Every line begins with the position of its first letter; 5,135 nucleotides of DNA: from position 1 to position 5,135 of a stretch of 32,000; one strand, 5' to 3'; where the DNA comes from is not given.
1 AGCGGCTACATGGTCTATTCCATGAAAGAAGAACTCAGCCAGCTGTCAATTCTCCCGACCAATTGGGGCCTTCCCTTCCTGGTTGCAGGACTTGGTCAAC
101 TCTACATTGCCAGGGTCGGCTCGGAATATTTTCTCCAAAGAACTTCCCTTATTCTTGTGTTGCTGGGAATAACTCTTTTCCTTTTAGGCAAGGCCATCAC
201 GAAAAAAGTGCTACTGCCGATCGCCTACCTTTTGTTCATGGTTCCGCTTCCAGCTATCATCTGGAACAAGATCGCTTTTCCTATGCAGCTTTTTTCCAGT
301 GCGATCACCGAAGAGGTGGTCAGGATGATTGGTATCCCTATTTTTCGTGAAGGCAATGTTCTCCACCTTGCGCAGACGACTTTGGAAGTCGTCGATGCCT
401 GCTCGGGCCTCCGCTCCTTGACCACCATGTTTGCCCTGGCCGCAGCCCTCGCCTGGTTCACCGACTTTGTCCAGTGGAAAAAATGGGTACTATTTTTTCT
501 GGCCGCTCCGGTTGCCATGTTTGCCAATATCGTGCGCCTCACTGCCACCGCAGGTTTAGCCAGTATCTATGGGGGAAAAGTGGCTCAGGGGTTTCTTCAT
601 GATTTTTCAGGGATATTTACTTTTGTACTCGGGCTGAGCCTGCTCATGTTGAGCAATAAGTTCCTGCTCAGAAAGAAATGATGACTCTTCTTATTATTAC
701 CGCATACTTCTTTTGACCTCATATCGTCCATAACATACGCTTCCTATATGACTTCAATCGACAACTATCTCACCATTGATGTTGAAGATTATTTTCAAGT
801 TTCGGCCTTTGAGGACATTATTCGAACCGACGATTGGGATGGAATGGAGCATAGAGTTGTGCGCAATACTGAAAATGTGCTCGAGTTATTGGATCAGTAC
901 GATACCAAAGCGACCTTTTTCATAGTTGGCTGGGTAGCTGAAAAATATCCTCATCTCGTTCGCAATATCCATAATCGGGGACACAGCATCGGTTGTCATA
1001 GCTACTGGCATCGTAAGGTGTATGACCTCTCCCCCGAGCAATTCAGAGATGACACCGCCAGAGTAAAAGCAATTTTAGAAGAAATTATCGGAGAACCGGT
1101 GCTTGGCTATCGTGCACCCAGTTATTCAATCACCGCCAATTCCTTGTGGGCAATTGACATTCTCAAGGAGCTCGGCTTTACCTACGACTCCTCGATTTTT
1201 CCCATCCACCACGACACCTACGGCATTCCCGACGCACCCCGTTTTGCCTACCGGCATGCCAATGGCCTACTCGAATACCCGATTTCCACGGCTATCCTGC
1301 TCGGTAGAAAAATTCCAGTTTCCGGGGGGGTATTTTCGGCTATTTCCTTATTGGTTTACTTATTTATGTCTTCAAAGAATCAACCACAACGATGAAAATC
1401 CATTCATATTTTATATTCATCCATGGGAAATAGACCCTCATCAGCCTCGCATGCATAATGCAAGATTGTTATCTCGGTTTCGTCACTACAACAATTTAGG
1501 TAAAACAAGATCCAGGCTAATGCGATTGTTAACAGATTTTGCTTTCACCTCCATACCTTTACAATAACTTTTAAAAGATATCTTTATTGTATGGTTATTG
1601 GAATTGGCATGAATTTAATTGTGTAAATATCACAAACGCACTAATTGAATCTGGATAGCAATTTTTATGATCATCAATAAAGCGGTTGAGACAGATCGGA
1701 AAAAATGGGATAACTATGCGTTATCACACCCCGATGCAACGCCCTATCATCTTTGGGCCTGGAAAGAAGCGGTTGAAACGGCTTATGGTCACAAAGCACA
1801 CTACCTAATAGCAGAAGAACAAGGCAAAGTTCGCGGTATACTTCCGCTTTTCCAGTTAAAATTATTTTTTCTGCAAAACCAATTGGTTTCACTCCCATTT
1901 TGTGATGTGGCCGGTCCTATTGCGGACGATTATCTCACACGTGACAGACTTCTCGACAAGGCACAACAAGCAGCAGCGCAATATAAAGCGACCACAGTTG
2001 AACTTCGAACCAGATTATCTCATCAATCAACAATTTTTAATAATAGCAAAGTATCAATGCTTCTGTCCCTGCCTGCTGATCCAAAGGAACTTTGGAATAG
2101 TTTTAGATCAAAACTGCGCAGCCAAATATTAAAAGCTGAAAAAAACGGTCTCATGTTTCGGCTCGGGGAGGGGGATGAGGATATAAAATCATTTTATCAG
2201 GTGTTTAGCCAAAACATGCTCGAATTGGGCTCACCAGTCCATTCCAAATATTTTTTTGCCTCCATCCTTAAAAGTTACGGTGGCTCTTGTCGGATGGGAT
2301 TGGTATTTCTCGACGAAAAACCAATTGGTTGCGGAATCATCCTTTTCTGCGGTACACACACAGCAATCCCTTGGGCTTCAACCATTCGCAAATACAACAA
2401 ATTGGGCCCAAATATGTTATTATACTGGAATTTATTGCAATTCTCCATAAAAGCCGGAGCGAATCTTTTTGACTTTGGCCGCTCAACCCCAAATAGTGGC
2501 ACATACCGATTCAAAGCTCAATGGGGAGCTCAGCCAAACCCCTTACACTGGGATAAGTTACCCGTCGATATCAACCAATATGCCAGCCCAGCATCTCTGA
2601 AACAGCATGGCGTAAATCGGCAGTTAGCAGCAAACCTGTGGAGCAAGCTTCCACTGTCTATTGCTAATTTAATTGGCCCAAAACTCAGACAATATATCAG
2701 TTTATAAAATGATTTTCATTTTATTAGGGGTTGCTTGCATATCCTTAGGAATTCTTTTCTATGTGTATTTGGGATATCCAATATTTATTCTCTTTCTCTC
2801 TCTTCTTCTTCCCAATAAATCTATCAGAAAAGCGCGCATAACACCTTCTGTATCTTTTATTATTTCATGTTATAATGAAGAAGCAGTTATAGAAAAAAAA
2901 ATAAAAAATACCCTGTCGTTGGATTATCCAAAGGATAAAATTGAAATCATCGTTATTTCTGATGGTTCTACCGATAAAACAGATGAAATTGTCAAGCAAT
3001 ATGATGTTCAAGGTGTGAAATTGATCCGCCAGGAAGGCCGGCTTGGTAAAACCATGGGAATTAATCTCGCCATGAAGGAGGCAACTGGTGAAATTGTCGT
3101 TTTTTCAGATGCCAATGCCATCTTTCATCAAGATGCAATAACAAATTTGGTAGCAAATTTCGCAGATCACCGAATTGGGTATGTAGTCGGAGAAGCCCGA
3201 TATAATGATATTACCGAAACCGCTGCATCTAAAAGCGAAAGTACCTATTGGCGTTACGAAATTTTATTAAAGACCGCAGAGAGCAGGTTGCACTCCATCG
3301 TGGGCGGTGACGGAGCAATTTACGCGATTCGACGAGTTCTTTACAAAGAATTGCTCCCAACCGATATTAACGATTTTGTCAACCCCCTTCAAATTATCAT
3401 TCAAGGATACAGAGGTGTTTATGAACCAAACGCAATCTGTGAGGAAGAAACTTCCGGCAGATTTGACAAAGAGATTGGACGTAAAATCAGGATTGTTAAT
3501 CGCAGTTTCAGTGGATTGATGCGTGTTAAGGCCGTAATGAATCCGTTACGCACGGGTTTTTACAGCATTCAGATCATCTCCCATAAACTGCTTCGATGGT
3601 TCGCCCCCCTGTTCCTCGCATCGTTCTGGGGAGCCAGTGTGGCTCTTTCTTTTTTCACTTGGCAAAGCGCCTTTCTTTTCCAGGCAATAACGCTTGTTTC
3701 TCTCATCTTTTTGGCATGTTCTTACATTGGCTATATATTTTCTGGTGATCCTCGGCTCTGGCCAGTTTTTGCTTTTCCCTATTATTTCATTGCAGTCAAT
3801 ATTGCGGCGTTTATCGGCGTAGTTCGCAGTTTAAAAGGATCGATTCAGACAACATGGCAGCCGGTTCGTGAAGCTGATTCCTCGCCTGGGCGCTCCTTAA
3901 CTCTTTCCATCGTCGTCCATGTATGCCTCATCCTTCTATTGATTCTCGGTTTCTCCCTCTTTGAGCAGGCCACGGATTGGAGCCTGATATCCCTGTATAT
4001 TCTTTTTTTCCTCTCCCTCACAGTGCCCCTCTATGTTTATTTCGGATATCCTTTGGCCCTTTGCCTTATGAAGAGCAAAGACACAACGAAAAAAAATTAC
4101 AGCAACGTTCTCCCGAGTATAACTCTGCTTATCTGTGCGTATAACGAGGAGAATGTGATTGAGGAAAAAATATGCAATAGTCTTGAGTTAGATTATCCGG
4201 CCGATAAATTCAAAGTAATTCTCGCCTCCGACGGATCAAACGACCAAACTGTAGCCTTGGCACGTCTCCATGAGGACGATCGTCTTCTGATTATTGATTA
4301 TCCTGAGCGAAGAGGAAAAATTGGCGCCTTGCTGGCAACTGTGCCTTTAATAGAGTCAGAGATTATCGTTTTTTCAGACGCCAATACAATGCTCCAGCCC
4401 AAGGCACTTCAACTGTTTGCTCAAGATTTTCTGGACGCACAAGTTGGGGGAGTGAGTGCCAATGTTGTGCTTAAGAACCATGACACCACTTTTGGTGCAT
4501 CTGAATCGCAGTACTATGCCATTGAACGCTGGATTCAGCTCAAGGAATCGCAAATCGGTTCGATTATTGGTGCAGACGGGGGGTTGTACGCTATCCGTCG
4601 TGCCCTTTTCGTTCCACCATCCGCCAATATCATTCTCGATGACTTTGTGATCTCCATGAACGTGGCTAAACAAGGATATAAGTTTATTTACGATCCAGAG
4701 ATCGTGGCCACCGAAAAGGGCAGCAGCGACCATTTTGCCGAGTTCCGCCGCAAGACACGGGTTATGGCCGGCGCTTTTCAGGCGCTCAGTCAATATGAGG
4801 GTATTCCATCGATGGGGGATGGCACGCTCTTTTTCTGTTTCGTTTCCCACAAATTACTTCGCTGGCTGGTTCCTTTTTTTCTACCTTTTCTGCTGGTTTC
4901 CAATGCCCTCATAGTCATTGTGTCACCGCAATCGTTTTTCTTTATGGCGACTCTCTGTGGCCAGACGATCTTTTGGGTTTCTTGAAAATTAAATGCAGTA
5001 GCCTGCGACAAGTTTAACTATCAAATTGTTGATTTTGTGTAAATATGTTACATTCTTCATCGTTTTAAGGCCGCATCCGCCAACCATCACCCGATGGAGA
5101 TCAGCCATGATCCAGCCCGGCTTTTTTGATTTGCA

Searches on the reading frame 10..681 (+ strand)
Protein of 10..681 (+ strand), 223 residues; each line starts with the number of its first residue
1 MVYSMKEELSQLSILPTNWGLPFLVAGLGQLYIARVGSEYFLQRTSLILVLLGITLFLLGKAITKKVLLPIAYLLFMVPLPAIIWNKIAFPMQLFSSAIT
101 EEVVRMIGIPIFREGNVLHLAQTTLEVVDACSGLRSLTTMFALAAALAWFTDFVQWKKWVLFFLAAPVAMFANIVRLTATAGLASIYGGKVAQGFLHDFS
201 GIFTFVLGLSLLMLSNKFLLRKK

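Call 5: search_protein_families(library=pfam, proteins=[window:10-681:+], max_evalue=0.01)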
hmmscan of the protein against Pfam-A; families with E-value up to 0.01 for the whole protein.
window:10-681:+ (223 aa): 1 family
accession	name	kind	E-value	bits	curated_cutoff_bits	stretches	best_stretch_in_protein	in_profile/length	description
PF09721.15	Exosortase_EpsH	-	8.5e-55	186.3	25.7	1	11-214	46-249/254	Transmembrane exosortase (Exosortase_EpsH)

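Call 6: search_protein_families(library=ncbifam, proteins=[window:10-681:+], max_evalue=0.001)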
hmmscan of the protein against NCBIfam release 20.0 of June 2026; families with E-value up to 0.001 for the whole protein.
window:10-681:+ (223 aa): 18 families
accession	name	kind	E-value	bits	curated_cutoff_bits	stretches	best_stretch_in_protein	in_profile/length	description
TIGR04152.1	exosort_VPLPA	exception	6.7e-50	170.5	400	1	6-219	28-242/486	VPLPA-CTERM-specific exosortase XrtD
TIGR03109.2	exosort_XrtA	exception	4.1e-47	160.8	208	1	1-217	44-257/261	exosortase A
NF038142.1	exosort_XrtW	exception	2.9e-46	157.8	425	1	1-221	46-267/494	exosortase W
TIGR02602.1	8TM_EpsH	subfamily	1e-42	146.3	105.55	1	1-217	23-238/241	exosortase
NF035943.2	exosort_XrtV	exception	4.6e-35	121.2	313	1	20-219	66-266/270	exosortase V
TIGR03113.1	exosort_XrtB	exception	3.4e-30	105.6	275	1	17-216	61-261/268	exosortase B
TIGR04151.1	exosort_VPDSG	exception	6e-21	75.1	300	1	41-213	121-293/306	VPDSG-CTERM-specific exosortase XrtC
TIGR04178.1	exo_archaeo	signature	2.3e-17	63.1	23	1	125-217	1-93/97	exosortase/archaeosortase family protein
TIGR04476.1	exosort_XrtN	exception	4.7e-11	42.4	200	1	39-216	64-245/406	exosortase N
NF033464.1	cyanoexo_CrtC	exception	5.4e-11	42.6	225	1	6-203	55-258/278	cyanoexosortase C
TIGR04156.1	cyanoexo_CrtB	exception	4.1e-10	39.6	300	1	42-204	87-251/280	cyanoexosortase B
NF033770.1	exosort_XrtT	exception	7.7e-10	37.9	250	1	74-211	118-259/472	exosortase T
TIGR03762.1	archaeo_artC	exception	3.3e-06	27.2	100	1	18-206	92-261/274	archaeosortase C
TIGR04124.1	archaeo_artE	exception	6e-06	26.4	95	1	104-211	42-141/153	archaeosortase family protein ArtE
TIGR04489.1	exosort_XrtO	exception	1.4e-05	24.1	250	1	44-208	82-247/451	exosortase O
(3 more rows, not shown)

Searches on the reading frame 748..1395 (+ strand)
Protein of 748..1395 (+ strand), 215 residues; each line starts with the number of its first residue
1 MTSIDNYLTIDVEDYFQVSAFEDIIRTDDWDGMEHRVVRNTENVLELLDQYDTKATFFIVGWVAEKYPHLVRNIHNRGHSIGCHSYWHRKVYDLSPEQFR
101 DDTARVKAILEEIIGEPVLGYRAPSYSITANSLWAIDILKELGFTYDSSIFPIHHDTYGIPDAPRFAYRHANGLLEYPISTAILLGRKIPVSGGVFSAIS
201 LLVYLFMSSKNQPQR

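Call 5: search_protein_families(library=pfam, proteins=[window:748-1395:+], max_evalue=0.01)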
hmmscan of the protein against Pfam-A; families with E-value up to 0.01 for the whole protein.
window:748-1395:+ (215 aa): 2 families
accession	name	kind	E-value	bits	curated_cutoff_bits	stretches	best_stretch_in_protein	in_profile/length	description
PF01522.26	Polysacc_deac_1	-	2.6e-25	89.2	23.1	1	38-146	18-123/124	Polysaccharide deacetylase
PF11959.13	DUF3473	-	7.1e-13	49.1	29.6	1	148-196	1-52/130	Domain of unknown function (DUF3473)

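Call 6: search_protein_families(library=ncbifam, proteins=[window:748-1395:+], max_evalue=0.001)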
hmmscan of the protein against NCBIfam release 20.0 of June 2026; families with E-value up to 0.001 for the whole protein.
window:748-1395:+ (215 aa): 10 families
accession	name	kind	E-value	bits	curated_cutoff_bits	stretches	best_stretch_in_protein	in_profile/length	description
TIGR03006.1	pepcterm_polyde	equivalog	1.4e-83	280.2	276.2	1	6-197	1-194/272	XrtA system polysaccharide deacetylase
TIGR02764.1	spore_ybaN_pdaB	equivalog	3e-21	76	237.4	1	39-145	19-122/191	polysaccharide deacetylase family sporulation protein PdaB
NF045821.1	PgAcgDacpgdA1_Bac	equivalog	1.8e-18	66.4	400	1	40-135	102-198/282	peptidoglycan-N-acetylglucosamine deacetylase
TIGR02873.1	spore_ylxY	hypoth_equivalog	8.8e-14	51.4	391.5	1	42-130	101-189/268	probable sporulation protein, polysaccharide deacetylase family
TIGR04243.1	nodulat_NodB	equivalog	9.1e-14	51.4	240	1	41-128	17-104/197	chitooligosaccharide deacetylase NodB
TIGR02884.1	spore_pdaA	equivalog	7.6e-13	48.7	298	1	40-144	51-153/224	delta-lactam-biosynthetic de-N-acetylase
NF045822.1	PgAcgDacpgdA2_Bac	equivalog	1.7e-10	40.7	400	1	39-124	82-167/274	peptidoglycan-N-acetylglucosamine deacetylase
NF045820.1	PgAcgDacpgdA_Strep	equivalog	5e-09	35.5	800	1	40-131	282-373/463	peptidoglycan-N-acetylglucosamine deacetylase PgdA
TIGR03212.1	uraD_N-term-dom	equivalog_domain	4.5e-07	29.2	424.6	1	45-151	83-185/297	allantoinase PuuE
NF011923.2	PRK15394.1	equivalog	0.00018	20.9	382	0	63-148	85-171/294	4-deoxy-4-formamido-L-arabinose-phosphoundecaprenol deformylase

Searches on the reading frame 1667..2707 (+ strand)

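Call 5: search_protein_families(library=pfam, proteins=[window:1667-2707:+], max_evalue=0.01)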
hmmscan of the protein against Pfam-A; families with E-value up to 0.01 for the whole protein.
window:1667-2707:+ (346 aa): 3 families
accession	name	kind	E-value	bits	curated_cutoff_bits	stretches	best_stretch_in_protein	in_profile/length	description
PF13480.13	Acetyltransf_6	-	3.1e-16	60.3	22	1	145-283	2-142/143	Acetyltransferase (GNAT) domain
PF02388.22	FemAB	-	2.2e-07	30.5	24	1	136-212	160-235/406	FemAB family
PF04339.18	FemAB_like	-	0.0012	18.5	27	0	141-271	178-312/369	Peptidogalycan biosysnthesis/recognition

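Call 6: search_protein_families(library=ncbifam, proteins=[window:1667-2707:+], max_evalue=0.001)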
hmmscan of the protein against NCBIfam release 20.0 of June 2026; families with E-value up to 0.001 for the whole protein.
window:1667-2707:+ (346 aa): 2 families
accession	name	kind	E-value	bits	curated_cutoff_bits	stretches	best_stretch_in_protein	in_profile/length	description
TIGR03019.1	pepcterm_femAB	equivalog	2.7e-87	292.9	260.35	1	13-344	2-329/330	FemAB family XrtA/PEP-CTERM system-associated protein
NF047883.1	UAcmpLyAlTFemX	equivalog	6.4e-05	22.4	500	1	127-284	146-309/337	UDP-N-acetylmuramoylpentapeptide-lysine N(6)-alanyltransferase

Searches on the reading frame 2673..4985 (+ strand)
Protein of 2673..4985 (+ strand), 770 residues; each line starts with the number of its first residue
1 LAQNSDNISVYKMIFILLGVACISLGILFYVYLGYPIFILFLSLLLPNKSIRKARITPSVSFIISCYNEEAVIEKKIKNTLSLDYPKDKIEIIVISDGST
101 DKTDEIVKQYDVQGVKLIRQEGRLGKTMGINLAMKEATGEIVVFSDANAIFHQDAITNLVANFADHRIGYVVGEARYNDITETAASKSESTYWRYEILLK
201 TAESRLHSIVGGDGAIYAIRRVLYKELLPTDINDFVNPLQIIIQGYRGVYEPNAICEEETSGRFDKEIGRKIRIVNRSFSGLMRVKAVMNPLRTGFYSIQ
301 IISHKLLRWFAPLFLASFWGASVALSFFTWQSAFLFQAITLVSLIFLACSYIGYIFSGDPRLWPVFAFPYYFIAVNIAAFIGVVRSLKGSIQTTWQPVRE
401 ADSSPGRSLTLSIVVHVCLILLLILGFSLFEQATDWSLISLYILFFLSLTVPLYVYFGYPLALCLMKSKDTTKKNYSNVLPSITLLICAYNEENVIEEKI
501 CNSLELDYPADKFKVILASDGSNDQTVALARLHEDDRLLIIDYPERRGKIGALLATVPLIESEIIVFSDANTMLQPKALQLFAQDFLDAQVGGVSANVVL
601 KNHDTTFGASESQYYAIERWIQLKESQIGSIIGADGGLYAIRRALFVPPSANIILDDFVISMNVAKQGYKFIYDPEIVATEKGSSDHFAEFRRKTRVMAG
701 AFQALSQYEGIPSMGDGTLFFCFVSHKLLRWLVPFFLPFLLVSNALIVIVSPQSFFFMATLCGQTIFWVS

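Call 5: search_protein_families(library=pfam, proteins=[window:2673-4985:+], max_evalue=0.01)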
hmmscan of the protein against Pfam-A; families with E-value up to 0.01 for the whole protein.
window:2673-4985:+ (770 aa): 5 families
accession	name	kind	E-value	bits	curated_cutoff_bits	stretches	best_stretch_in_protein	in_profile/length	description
PF00535.33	Glycos_transf_2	-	2.4e-46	158.2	23.3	2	61-226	1-166/168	Glycosyl transferase family 2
PF13641.12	Glyco_tranf_2_3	-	3e-35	122.7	27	2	481-698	1-228/230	Glycosyltransferase like family 2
PF13506.12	Glyco_transf_21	-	3.1e-15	56.5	21.7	2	548-696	17-171/174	Glycosyl transferase family 21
PF13632.12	Glyco_trans_2_3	-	5e-11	43.2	27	2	564-761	1-192/198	Glycosyl transferase family group 2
PF10111.15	Glyco_tranf_2_2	-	9.4e-08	32.3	27.3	1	61-160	1-103/276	Glycosyltransferase like family 2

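Call 6: search_protein_families(library=ncbifam, proteins=[window:2673-4985:+], max_evalue=0.001)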
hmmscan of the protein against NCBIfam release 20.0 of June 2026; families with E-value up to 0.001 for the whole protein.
window:2673-4985:+ (770 aa): 26 families (the best 25 are shown)
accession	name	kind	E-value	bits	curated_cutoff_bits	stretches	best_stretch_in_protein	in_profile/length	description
TIGR03937.1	PgaC_IcaA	equivalog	2.3e-47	161.9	422.3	2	48-177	35-165/407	poly-beta-1,6-N-acetyl-D-glucosamine synthase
TIGR03965.1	mycofact_glyco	equivalog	2.1e-25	89.5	280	2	55-173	72-189/467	mycofactocin biosynthesis glycosyltransferase MftF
TIGR04242.1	nodulat_NodC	equivalog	3.2e-25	88.9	550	2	51-214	41-208/395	chitooligosaccharide synthase NodC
TIGR03111.1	glyc2_xrt_Gpos1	hypoth_equivalog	3.7e-23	82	363.95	2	39-165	30-158/439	TIGR03111 family XrtG-associated glycosyltransferase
NF041865.1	EpsU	equivalog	8.8e-23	80.9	700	2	448-717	6-280/394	exopolysaccharide biosynthesis GT2 family glycosyltransferase EpsU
NF008558.0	PRK11498.1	equivalog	8.4e-18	63.7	992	2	54-150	269-364/872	UDP-forming cellulose synthase catalytic subunit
NF041875.1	EPS_EpsD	equivalog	1.9e-17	63.7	370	2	60-172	1-113/325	exopolysaccharide biosynthesis glycosyltransferase EpsD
TIGR03469.1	HpnB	hypoth_equivalog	1.3e-16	60.7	379.25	2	18-166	2-163/386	hopene-associated glycosyltransferase HpnB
TIGR03030.1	CelA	equivalog_domain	1.5e-16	59.6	699.1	2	431-528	81-179/714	UDP-forming cellulose synthase catalytic subunit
TIGR04283.1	glyco_like_mftF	equivalog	2.9e-16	59.7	182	1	60-225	1-149/221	TIGR04283 family arsenosugar biosynthesis glycosyltransferase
NF007482.0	PRK10073.1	equivalog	6e-15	55.1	423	1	57-159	5-106/334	glycosyltransferase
NF047588.1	GlcsyltransPgfSStrep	equivalog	8.9e-15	54.7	500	2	60-356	3-291/308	glycosyltransferase PgfS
NF047683.1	TeichurnBiosyTuaG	equivalog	4.9e-14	52.6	400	1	56-167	4-115/252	teichuronic acid biosynthesis protein TuaG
NF038299.1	EPS_HpsN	equivalog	1.4e-13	50.5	425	2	58-174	1-118/317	hormogonium polysaccharide biosynthesis glycosyltransferase HpsN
NF050050.1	ProtGlycPglI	equivalog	1.1e-12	48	500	1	58-163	2-108/306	GalNAc(5)-diNAcBac-PP-undecaprenol beta-1,3-glucosyltransferase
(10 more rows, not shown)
